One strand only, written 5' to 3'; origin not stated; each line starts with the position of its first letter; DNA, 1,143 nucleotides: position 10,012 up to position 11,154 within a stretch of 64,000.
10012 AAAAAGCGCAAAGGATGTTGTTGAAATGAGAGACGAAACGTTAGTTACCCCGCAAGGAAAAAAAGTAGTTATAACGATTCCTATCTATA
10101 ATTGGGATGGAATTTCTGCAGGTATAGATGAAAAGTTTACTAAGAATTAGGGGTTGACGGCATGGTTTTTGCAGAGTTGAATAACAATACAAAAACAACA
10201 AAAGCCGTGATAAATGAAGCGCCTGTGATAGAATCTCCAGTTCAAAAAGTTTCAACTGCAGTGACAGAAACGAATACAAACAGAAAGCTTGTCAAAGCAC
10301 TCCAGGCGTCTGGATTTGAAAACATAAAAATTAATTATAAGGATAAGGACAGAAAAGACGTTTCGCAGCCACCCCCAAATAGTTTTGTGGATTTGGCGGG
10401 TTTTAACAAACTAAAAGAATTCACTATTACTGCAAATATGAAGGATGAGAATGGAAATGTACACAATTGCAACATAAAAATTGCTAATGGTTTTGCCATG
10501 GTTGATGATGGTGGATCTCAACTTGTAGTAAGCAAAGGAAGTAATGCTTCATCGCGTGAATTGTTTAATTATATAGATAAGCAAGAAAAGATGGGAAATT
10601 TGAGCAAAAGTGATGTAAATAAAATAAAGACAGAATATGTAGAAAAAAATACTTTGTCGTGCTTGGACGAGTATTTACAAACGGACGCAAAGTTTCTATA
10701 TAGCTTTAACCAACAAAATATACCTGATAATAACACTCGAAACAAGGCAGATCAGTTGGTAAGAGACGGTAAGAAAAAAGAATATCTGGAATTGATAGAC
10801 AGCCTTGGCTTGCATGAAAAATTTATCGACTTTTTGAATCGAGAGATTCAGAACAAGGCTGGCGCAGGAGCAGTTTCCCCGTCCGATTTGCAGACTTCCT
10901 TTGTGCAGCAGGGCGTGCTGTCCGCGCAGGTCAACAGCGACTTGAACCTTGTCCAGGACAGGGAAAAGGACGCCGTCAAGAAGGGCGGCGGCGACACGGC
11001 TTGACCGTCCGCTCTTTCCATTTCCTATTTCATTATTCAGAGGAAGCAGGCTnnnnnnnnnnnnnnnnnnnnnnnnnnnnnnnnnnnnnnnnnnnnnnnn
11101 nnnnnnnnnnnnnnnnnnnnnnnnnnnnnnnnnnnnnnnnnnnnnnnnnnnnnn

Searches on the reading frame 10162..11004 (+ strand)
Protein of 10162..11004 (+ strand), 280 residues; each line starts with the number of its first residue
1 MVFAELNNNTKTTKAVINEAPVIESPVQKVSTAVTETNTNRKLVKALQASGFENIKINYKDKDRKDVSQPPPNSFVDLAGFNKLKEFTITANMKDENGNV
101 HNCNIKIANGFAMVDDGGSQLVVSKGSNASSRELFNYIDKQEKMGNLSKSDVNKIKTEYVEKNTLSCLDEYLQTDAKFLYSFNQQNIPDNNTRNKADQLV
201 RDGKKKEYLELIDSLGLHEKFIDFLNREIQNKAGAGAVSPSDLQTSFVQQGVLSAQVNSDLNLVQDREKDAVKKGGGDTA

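Call 11: search_protein_families(library=pfam, proteins=[window:10162-11004:+], max_evalue=0.01)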
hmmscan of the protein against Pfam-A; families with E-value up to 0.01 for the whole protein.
window:10162-11004:+ (280 aa): 1 family
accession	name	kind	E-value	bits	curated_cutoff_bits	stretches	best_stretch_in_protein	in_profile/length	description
PF18952.6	DUF5696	-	0.0064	15.5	25.6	1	31-226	260-442/612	Family of unknown function (DUF5696)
